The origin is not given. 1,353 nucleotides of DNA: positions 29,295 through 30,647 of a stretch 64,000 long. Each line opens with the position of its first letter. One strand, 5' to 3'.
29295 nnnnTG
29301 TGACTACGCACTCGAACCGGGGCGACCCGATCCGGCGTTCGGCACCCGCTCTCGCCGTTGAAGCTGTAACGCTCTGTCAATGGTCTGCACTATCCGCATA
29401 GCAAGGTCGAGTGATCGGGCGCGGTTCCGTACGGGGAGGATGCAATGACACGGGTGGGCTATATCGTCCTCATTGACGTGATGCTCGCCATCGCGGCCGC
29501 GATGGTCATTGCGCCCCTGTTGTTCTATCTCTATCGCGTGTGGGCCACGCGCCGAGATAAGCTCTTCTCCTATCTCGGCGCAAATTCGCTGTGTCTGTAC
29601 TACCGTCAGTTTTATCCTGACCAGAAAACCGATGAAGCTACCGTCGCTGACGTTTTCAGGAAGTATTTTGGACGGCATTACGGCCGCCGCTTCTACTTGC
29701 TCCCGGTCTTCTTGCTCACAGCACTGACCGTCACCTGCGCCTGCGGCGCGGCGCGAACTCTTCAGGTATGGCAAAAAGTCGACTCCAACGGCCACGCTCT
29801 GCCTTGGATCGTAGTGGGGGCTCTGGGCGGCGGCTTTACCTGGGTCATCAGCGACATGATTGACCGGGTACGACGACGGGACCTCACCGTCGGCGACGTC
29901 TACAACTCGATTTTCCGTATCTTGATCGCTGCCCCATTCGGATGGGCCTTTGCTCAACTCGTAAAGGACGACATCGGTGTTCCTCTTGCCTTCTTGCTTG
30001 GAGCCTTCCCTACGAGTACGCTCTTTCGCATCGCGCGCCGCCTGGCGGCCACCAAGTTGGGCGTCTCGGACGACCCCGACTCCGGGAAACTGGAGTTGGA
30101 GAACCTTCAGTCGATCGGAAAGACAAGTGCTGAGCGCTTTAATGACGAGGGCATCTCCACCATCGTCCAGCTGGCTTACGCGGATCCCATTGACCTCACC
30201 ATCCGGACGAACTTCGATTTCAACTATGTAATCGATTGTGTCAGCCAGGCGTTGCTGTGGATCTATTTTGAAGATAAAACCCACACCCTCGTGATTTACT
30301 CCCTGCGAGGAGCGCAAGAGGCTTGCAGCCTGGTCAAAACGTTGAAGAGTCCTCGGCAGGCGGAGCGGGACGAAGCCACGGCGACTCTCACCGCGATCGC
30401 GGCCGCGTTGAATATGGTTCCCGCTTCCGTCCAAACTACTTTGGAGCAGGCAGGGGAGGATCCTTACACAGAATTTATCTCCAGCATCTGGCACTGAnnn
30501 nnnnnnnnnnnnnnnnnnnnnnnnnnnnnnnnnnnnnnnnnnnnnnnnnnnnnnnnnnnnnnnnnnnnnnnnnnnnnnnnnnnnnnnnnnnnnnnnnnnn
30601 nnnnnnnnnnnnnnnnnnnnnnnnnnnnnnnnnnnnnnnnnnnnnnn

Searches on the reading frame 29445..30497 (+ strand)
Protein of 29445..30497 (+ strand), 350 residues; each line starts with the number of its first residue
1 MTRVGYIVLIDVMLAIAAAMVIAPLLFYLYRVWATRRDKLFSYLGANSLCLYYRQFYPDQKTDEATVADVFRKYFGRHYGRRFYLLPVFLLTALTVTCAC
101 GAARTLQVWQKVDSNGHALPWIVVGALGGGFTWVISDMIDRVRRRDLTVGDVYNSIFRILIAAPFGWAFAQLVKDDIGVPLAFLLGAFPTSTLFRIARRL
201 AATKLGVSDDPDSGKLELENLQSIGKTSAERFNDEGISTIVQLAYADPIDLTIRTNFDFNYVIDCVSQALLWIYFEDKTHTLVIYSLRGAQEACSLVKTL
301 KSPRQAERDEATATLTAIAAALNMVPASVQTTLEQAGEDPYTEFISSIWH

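Call 4: search_protein_families(library=pfam, proteins=[window:29445-30497:+], max_evalue=0.1)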
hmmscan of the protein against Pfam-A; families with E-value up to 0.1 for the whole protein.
window:29445-30497:+ (350 aa): 2 families
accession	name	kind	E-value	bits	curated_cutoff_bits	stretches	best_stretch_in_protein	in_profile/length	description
PF11731.14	Cdd1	-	0.022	15.4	25.5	1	216-270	6-61/86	Pathogenicity locus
PF03222.19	Trp_Tyr_perm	-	0.097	12.2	22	0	64-144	64-147/393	Tryptophan/tyrosine permease family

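Call 5: search_protein_families(library=padloc, proteins=[window:29445-30497:+], max_evalue=1)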
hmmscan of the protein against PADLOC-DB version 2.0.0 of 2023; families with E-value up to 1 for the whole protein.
window:29445-30497:+ (350 aa): 0 families

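Call 6: search_protein_families(library=ncbifam, proteins=[window:29445-30497:+], max_evalue=1)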
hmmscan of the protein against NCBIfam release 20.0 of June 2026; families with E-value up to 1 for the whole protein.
window:29445-30497:+ (350 aa): 5 families
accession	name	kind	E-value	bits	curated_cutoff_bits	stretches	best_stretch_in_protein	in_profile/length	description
NF003301.0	PRK04301.1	equivalog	0.0018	17.5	259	1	215-269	4-58/316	DNA repair and recombination protein RadA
TIGR02236.1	recomb_radA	equivalog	0.038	13.3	361.15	1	217-258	1-42/311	DNA repair and recombination protein RadA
NF002492.0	PRK01810.1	equivalog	0.059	12.1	399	1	216-251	184-219/412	DNA polymerase IV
NF002883.0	PRK03352.1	equivalog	0.063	12.5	330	1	218-252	179-213/347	DNA polymerase IV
TIGR03491.1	TIGR03491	subfamily_domain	0.12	11.3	97.45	1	217-272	213-268/462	TM0106 family RecB-like putative nuclease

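Call 8: find_homologous_proteins(query=window:29445-30497:+, max_evalue=0.001)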
Query window:29445-30497:+ (350 aa): 352 proteins with E <= 0.001 among 8000 candidates; the best 120 are listed.
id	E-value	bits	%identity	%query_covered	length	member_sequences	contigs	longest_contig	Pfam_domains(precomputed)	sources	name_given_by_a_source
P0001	8.1e-211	718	90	100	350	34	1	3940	-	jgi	jgi:hypothetical protein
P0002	3.3e-207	706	89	100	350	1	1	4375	-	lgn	-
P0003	9.6e-200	681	86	100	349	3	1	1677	-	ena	-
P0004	1.7e-199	680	85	100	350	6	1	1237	-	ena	-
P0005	7.4e-192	655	84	100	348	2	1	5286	-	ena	-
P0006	9.5e-162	556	72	100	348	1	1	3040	-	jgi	jgi:hypothetical protein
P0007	2.1e-161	555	71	100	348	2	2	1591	-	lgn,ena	-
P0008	8.3e-161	553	71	100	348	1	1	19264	-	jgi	jgi:hypothetical protein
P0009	8.4e-158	543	71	100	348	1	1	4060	-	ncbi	-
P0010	7.2e-157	540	70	100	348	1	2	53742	-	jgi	jgi:hypothetical protein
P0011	1.9e-156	539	70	100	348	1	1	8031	-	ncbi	-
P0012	3.0e-156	538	69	100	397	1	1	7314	-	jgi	jgi:hypothetical protein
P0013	2.2e-153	529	69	100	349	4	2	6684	-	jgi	-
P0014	3.1e-152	525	69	100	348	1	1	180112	-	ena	-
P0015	2.9e-150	518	68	100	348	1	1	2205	-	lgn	-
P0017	4.2e-146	505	66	100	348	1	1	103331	-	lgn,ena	-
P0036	1.8e-104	368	53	100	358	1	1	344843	-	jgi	jgi:hypothetical protein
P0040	1.1e-101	359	49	100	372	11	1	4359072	-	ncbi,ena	-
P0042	6.4e-101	356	50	100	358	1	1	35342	-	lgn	-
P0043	1.6e-100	355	51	97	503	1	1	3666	-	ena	-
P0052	1.0e-97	346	50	100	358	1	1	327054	-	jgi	jgi:hypothetical protein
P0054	2.5e-97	344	50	97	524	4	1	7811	PF13620.13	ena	-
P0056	8.8e-97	343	48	100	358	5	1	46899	-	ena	-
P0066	1.6e-95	338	47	96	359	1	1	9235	-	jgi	jgi:hypothetical protein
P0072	8.1e-95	336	48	100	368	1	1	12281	-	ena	-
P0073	8.4e-95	336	49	99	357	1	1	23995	-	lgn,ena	-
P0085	3.6e-93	331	47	96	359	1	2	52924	-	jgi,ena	jgi:hypothetical protein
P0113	3.5e-90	321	47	93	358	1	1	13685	-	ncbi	-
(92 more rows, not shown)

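Call 10: find_related_loci(query=A1, collection=genome_contigs, flank=10000)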
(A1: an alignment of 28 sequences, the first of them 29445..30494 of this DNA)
Query A1 (350 aa) in genome_contigs; peptide patterns used: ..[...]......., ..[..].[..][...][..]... (x = any residue, [..] = any of these).
34 stretches matched a pattern; 31 encode a relative of the query (tblastn E <= 1e-3); 31 distinct loci.
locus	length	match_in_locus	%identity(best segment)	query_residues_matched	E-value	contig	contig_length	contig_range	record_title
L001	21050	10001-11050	90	1-350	0e+0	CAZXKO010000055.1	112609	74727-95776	MAG TPA_asm: uncultured Acidobacteriaceae bacterium isolate binchicken_co279_231 genome assembly, contig: k141_3015361,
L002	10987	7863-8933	60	1-350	2e-134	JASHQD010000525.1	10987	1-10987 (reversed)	MAG: Terriglobia bacterium isolate JOPF066 JOPF_A04C_contig_229269, whole genome shotgun sequence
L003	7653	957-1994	49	1-350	8e-109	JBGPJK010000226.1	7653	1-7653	MAG: Terriglobia bacterium isolate OBJ_0618_7090110_311 k141_10518256_length_7653_cov_32.1199, whole genome shotgun sequ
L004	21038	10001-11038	49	1-350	2e-108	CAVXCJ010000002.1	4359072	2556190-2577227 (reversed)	MAG: Terriglobia bacterium isolate MFD04408.bin.1.174 genome assembly, contig: contig_28461, whole genome shotgun sequen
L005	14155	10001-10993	48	17-350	9e-101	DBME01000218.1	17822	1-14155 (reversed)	MAG TPA_asm: Holophagaceae bacterium UBA706 UBA706_contig_5092, whole genome shotgun sequence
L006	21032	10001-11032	48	6-349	1e-99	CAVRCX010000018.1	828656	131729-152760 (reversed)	MAG: Terriglobia bacterium isolate MFD04780.bin.1.217 genome assembly, contig: contig_8032, whole genome shotgun sequenc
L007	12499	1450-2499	46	20-350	7e-96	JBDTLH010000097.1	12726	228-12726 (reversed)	MAG: Acidobacteriaceae bacterium isolate cluster2_bin.97 k127_5493144, whole genome shotgun sequence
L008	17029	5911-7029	44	7-349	3e-92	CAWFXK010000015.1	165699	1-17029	MAG: uncultured Acidobacteriaceae bacterium isolate MFD09286.bin.2.106 genome assembly, contig: contig_74952, whole geno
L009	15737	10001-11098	43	1-350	1e-90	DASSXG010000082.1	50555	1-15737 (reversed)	MAG TPA_asm: Candidatus Acidoferrum sp. isolate SMAG_U644 k141_1439848, whole genome shotgun sequence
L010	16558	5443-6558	44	9-349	3e-90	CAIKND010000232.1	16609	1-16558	MAG: uncultured Acidobacteriaceae bacterium isolate AM-2014_bin-0823 genome assembly, contig: bin-0823:232/241, whole ge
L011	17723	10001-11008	45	14-350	1e-89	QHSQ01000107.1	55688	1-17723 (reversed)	MAG: Candidatus Rokuibacteriota bacterium isolate AR27 14_0903_09_40cm_scaffold_285_curated, whole genome shotgun sequen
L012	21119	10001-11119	43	7-349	7e-88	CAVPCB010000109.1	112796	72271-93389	MAG: uncultured Acidobacteriaceae bacterium isolate MFD10064.bin.3.75 genome assembly, contig: contig_61936, whole genom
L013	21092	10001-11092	44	15-349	7e-87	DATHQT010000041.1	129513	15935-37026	MAG TPA_asm: Acidobacteriaceae bacterium isolate SMAG_U12746 k141_186443, whole genome shotgun sequence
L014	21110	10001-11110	43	1-349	6e-86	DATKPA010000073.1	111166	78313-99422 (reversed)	MAG TPA_asm: Phycisphaerae bacterium isolate SMAG_U14779 k141_2503427, whole genome shotgun sequence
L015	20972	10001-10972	45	33-349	1e-84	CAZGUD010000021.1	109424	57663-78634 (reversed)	MAG TPA_asm: uncultured Terracidiphilus sp. isolate binchicken_co3_260 genome assembly, contig: NODE_420_length_109424_c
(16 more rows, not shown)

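Call 17: find_encoding_contigs(protein=P0014, flank=6000, max_places=2)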
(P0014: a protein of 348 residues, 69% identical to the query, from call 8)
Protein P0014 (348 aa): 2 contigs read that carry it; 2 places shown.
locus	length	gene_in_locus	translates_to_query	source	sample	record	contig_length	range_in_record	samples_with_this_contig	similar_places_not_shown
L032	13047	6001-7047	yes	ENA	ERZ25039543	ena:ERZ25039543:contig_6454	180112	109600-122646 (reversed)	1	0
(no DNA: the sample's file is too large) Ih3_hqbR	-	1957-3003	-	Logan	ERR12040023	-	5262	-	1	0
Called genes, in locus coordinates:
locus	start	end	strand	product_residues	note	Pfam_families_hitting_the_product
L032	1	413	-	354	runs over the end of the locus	PF12770:CHAT, PF03568:Separin_C (faint)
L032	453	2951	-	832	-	PF23914:TPR_CcmH_CycH, PF07719:TPR_2 (faint), PF13371:TPR_9 (weak)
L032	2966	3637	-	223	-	PF04542:Sigma70_r2 (faint)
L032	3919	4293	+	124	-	-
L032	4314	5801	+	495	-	-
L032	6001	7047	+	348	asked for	-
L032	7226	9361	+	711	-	PF01734:Patatin (faint)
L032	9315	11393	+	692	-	PF01734:Patatin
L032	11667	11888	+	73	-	-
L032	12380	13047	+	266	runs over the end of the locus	-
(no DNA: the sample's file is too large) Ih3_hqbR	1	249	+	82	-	?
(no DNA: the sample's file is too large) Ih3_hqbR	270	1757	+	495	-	-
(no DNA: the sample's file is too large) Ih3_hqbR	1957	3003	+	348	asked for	-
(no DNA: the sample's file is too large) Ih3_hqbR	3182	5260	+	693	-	?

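Call 18: find_encoding_contigs(protein=P0017, flank=6000, max_places=2)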
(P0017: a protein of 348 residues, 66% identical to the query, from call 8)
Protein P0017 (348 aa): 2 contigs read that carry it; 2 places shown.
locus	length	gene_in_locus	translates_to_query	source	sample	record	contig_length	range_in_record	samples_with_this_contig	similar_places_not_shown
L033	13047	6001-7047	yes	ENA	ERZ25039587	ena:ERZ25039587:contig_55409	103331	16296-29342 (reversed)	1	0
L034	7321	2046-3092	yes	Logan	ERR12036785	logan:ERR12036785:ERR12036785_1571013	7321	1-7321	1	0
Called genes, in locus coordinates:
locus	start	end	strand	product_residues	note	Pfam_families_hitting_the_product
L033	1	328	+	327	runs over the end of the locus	PF00801:PKD, PF18911:PKD_4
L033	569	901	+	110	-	-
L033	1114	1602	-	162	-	PF00656:Peptidase_C14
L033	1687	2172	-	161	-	PF20140:DUF6530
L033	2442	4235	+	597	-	PF02661:Fic, PF07369:DUF1488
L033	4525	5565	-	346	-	-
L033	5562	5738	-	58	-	-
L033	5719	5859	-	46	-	-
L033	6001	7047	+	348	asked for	-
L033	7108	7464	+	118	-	-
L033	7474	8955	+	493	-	-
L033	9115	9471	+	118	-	-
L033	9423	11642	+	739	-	PF07693:KAP_NTPase, PF00266:Aminotran_5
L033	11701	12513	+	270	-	PF00593:TonB_dep_Rec_b-barrel, PF14905:OMP_b-brl_3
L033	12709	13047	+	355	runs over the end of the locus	PF01548:DEDD_Tnp_IS110, PF02371:Transposase_20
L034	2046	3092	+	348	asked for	-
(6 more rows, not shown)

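Call 19: find_encoding_contigs(protein=P0010, flank=6000, max_places=2)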
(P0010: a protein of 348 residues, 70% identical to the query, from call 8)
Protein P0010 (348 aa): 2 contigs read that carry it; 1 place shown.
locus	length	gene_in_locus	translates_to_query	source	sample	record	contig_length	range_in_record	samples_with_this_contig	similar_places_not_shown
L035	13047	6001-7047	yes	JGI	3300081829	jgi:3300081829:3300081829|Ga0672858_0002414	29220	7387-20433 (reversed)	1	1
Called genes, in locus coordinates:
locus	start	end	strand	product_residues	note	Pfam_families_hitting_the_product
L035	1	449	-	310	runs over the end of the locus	-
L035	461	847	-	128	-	-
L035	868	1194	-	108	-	-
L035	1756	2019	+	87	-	-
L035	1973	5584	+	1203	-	-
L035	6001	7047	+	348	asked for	-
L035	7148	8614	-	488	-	-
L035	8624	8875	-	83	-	-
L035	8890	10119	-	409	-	PF04185:Phosphoesterase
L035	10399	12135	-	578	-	PF01734:Patatin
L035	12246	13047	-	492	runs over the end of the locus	PF21105:DyP_N, PF20628:Dyp_perox_C (faint)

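Call 22: predict_structure(alignment_id=A1)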
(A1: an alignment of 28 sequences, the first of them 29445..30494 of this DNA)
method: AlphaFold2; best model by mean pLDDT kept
length: 350 residues; sequences in the alignment: 28
mean_pLDDT: 86.7   pTM: 0.77
mean pLDDT of the five models: 86.7, 86.6, 85.7, 85.3, 84.7
residues with pLDDT >= 90: 143; 70-90: 181; 50-70: 26; < 50: 0
segments of 3 or more residues with pLDDT < 50: none
pLDDT, mean of each block of 10 residues (from residue 1): 87 92 92 88 90 87 86 89 92 94 89 78 89 89 84 89 84 85 79 67 63 73 84 86 91 89 93 90 89 91 92 94 93 91 85
secondary structure, 60 per line:
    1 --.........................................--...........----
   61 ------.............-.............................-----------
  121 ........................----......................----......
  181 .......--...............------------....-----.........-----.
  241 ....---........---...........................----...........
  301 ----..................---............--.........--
elements in order: H3-43 H46-56 H67-79 H81-109 H121-144 H149-170 H175-187 H190-204 H217-220 H226-234 H240-244 H248-255 H259-285 H290-300 H305-322 H326-337 H340-348

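Call 27: fold_search(model_id=the predicted structure, library=pdb)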
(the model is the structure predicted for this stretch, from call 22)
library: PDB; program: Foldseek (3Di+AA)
matches with E <= 10: 131; with E <= 0.001: 0
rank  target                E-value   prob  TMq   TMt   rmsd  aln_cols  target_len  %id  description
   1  8jsw                  8.8e-01  0.06  0.11  0.10  25.7       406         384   12  Human VMAT2 complex with serotonin (released 2023-11-29)
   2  7rtw_B                1.1e+00  0.04  0.11  0.11  28.7       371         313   12  Cryo-EM structure of a TTYH3 cis-dimer (released 2021-08-25)
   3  6h7d                  1.3e+00  0.04  0.10  0.08  23.2       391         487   13  Crystal Structure of A. thaliana Sugar Transport Protein 10 in complex with glucose in the outward occluded state (released 2019-02-06)
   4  6rw3_B                1.4e+00  0.04  0.10  0.09  23.5       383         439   12  The molecular basis for sugar import in malaria parasites. (released 2020-01-29)
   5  2z43_C                1.5e+00  0.98  0.16  0.20   6.7        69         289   22  Structure of a twinned crystal of RadA (released 2007-11-13)
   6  4u0r_A                1.5e+00  0.07  0.13  0.14  28.2       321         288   12  Plasmodium falciparum reticulocyte-binding protein homologue 5 (PfRH5) bound to monoclonal antibody 9AD4 (released 2014-08-13)
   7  2bke                  1.6e+00  0.99  0.16  0.19   2.8        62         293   19  Conformational Flexibility Revealed by the Crystal Structure of a Crenarchaeal RadA (released 2005-03-16)
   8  4nee_A                1.6e+00  0.10  0.17  0.16  20.6       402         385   11  crystal structure of AP-2 alpha/simga2 complex bound to HIV-1 Nef (released 2014-01-29)
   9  2z43_B                2.0e+00  0.98  0.16  0.19   2.5        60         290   20  Structure of a twinned crystal of RadA (released 2007-11-13)
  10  5kt5_A                2.1e+00  0.63  0.14  0.13  14.1       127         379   14  Teranry complex of human DNA polymerase iota R96G inserting dCMPNPP opposite template G in the presence of Mn2+ (released 2016-08-31)
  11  4fs2_A                2.1e+00  0.60  0.15  0.13  13.3       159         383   11  Base pairing mechanism of N2,3-ethenoguanine with dCTP by human polymerase iota (released 2012-08-29)
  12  2zud_B                2.6e+00  0.97  0.15  0.17   1.2        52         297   23  Crystal Structure of Left-handed RadA Filament (released 2009-04-07)
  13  9sqh                  2.7e+00  0.06  0.16  0.14  25.7       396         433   14  Cryo-EM structure of the Arabidopsis thaliana CAT4 transporter in the outward-open apo state (without synthetic nanobody (released 2026-04-08)
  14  3nmz_B                2.8e+00  0.06  0.15  0.15  21.7       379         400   10  Crystal structure of APC complexed with Asef (released 2011-07-06)
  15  2zub_A                3.1e+00  0.96  0.14  0.17   1.2        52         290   23  Left handed RadA (released 2009-04-07)
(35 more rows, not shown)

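Call 30: find_related_loci(query=A1, collection=metagenome_contigs, flank=8000)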
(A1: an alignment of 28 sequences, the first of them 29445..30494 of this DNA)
Query A1 (350 aa) in metagenome_contigs; peptide patterns used: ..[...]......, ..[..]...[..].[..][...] (x = any residue, [..] = any of these).
330 stretches matched a pattern; 169 encode a relative of the query (tblastn E <= 1e-3); the best 80 are kept; 80 distinct loci.
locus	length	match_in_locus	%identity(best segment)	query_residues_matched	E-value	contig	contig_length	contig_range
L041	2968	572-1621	97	1-350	0e+0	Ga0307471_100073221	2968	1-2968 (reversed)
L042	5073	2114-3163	96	1-350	0e+0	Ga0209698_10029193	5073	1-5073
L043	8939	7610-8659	91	1-350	0e+0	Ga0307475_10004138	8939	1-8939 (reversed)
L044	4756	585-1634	91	1-350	0e+0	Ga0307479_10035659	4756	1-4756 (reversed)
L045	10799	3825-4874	91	1-350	0e+0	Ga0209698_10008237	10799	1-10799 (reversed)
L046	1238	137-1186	85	1-350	0e+0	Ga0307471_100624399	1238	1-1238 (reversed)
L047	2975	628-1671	84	1-350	0e+0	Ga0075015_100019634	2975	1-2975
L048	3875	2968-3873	93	1-302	0e+0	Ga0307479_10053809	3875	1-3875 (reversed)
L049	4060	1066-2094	72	6-350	1e-170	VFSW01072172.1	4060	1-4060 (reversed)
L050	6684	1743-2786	69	1-350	9e-156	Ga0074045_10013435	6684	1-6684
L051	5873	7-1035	67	6-350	9e-155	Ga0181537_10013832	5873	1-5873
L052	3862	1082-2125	65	1-350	7e-151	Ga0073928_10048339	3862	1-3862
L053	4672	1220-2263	65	1-350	9e-144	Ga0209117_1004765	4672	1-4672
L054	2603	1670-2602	68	6-318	2e-145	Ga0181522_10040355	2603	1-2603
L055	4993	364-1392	61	6-350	4e-136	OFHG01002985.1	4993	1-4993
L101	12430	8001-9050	49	8-349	1e-104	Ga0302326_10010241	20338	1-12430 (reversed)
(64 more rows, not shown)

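Call 48: search_protein_families(library=pfam, alignment_id=A2, max_evalue=0.00001)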
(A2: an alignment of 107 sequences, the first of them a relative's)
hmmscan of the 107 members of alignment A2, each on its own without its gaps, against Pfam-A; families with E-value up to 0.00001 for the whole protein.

A. member 1, L001:8485-9540:- (351 aa): 2 families
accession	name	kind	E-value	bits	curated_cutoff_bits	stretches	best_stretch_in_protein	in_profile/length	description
PF00374.24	NiFeSe_Hases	-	7.3e-34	118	25.8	1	221-346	313-436/508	Nickel-dependent hydrogenase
PF01058.29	Oxidored_q6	-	6.4e-15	55.4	27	1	111-212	1-80/128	NADH ubiquinone oxidoreductase, 20 Kd subunit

B. families by the number of members that match (of 107 scanned): 82 families (the first 25 are shown)
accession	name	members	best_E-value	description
PF00583.31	Acetyltransf_1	5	1.2e-21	Acetyltransferase (GNAT) family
PF13508.13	Acetyltransf_7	5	4.8e-16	Acetyltransferase (GNAT) domain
PF13673.13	Acetyltransf_10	5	1.4e-14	Acetyltransferase (GNAT) domain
PF00899.27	ThiF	4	5e-83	ThiF family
PF00581.25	Rhodanese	4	3.8e-20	Rhodanese-like domain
PF01850.27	PIN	4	1.3e-08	PIN domain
PF01757.29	Acyl_transf_3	3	1.3e-30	Acyltransferase domain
PF07786.18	HGSNAT_cat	3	2.3e-10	Heparan-alpha-glucosaminide N-acetyltransferase, catalytic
PF08445.16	FR47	3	5.6e-08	FR47-like protein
PF09994.14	T6SS_Tle1-like_cat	2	4.5e-76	T6SS, Phospholipase effector Tle1-like, catalytic domain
PF01746.26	tRNA_m1G_MT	2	1.9e-56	tRNA (Guanine-1)-methyltransferase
PF00072.30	Response_reg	2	1.2e-48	Response regulator receiver domain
PF00149.33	Metallophos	2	9.6e-10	Calcineurin-like phosphoesterase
PF13527.13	Acetyltransf_9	2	2.4e-09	Acetyltransferase (GNAT) domain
PF13620.12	CarboxypepD_reg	2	5.4e-09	Carboxypeptidase regulatory-like domain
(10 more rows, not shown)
